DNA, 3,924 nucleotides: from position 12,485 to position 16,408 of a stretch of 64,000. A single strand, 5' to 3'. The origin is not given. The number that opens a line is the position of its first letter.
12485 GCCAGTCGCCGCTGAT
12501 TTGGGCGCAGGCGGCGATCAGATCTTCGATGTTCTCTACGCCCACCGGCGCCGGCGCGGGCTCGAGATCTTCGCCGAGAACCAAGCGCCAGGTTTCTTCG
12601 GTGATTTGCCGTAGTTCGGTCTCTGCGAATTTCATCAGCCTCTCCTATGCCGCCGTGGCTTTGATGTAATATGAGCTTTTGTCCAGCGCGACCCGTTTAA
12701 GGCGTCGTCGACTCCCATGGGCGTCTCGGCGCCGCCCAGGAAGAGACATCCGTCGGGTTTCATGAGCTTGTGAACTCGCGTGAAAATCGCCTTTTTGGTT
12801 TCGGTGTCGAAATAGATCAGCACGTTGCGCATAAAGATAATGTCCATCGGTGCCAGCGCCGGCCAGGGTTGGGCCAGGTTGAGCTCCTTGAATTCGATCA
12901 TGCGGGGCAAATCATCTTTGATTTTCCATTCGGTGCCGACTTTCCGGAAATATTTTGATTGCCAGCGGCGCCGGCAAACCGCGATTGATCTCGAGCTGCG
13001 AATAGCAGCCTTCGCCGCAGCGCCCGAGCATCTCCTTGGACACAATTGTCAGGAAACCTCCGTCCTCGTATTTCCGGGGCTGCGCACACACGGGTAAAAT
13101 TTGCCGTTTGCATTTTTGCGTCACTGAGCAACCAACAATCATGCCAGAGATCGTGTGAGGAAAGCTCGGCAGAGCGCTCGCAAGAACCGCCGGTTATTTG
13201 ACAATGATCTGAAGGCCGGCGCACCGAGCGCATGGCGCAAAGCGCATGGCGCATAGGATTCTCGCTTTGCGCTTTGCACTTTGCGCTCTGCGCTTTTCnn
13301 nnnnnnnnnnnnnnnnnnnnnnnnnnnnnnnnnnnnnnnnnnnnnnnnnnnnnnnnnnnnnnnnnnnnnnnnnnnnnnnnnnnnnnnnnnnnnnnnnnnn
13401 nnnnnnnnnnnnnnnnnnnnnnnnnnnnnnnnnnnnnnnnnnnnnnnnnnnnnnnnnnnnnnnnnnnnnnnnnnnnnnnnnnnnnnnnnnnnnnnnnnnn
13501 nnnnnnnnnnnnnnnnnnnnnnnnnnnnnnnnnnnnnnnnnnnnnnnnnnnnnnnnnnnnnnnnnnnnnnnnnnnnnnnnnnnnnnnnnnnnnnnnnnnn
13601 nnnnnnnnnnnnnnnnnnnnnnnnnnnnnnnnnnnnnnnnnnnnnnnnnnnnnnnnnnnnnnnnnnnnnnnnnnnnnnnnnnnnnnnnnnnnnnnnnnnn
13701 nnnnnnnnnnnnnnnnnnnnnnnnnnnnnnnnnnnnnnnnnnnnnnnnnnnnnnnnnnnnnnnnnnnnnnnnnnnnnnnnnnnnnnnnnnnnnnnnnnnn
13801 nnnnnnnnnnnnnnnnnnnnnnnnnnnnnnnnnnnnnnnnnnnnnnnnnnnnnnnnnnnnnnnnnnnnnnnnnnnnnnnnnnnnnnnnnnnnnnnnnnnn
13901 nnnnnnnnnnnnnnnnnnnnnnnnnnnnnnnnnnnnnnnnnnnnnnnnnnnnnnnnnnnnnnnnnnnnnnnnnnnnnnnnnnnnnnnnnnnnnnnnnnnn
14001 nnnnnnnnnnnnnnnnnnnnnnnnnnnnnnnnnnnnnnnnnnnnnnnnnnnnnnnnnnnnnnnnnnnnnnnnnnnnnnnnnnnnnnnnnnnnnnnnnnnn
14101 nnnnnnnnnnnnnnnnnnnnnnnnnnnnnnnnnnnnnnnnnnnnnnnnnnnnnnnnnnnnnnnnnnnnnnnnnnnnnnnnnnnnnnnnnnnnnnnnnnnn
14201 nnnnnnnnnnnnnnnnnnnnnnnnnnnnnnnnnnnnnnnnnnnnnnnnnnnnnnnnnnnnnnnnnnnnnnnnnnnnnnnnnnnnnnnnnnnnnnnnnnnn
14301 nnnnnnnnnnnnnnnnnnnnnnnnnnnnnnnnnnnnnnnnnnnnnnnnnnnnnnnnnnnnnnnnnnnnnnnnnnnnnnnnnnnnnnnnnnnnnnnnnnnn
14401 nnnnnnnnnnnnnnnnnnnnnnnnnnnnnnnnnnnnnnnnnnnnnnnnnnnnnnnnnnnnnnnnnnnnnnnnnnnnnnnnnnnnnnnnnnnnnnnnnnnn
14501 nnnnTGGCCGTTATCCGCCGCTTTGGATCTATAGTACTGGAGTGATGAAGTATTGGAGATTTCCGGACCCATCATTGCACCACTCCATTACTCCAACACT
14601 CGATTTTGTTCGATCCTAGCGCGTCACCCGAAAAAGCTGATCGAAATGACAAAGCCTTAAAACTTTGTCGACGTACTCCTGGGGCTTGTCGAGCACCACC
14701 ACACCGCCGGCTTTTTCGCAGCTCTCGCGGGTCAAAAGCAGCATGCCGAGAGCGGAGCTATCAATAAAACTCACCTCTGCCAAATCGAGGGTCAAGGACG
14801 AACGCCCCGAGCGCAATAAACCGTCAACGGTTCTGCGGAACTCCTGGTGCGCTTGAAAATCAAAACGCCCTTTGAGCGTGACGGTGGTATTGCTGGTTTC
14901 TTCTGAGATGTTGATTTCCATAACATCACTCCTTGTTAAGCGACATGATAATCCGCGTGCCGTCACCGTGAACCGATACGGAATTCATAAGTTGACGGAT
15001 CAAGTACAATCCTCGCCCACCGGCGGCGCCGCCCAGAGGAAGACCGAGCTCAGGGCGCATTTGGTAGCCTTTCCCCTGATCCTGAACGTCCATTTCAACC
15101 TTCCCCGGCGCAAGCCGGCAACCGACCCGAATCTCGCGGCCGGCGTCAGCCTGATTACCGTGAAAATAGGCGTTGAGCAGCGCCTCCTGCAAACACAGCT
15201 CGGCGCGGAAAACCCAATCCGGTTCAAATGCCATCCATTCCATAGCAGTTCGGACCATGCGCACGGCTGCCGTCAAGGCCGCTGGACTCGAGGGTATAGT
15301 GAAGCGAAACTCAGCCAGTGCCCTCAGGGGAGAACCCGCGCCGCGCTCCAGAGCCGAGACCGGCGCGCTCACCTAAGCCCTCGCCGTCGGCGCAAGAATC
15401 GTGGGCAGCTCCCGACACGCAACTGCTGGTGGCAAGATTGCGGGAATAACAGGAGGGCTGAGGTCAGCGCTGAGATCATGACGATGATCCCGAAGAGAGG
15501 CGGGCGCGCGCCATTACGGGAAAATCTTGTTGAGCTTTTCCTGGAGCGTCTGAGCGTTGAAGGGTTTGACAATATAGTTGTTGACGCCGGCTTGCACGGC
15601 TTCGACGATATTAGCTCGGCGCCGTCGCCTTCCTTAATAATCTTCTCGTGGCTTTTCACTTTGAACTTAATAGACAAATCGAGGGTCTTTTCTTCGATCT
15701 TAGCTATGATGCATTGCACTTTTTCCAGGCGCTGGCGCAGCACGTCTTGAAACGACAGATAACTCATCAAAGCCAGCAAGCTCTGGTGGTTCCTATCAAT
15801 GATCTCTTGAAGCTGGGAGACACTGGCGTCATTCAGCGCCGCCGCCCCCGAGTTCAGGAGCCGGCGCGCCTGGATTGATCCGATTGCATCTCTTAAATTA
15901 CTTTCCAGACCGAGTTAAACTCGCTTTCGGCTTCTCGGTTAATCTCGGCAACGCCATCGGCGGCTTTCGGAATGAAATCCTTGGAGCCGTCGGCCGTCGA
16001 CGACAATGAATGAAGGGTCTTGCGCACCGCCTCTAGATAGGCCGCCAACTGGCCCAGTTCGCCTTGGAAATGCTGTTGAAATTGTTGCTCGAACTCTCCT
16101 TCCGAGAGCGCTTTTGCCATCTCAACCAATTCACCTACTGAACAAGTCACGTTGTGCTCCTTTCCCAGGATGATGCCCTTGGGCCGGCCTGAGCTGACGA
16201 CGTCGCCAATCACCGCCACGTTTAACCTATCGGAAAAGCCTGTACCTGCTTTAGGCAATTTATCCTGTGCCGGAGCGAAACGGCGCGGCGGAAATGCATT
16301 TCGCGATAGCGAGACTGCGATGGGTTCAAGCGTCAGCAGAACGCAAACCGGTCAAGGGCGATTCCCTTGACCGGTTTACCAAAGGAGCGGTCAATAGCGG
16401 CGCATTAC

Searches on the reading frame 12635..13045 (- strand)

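Call 45: search_protein_families(library=pfam, proteins=[window:12635-13045:-], max_evalue=0.001)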
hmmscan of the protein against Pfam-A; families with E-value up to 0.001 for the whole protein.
window:12635-13045:- (136 aa): 2 families
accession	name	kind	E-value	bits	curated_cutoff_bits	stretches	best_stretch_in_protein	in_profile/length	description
PF01739.24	CheR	-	2.9e-25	89.3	27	1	10-114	79-184/195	CheR methyltransferase, SAM binding domain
PF08242.18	Methyltransf_12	-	5.8e-05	24.2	30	1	49-101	50-98/98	Methyltransferase domain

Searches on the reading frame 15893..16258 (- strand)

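Call 45: search_protein_families(library=pfam, proteins=[window:15893-16258:-], max_evalue=0.001)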
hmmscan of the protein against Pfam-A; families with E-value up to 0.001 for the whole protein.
window:15893-16258:- (121 aa): 1 family
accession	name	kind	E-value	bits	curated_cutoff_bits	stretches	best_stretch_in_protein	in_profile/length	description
PF00672.30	HAMP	-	1.9e-05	25.3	25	1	41-83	10-52/53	HAMP domain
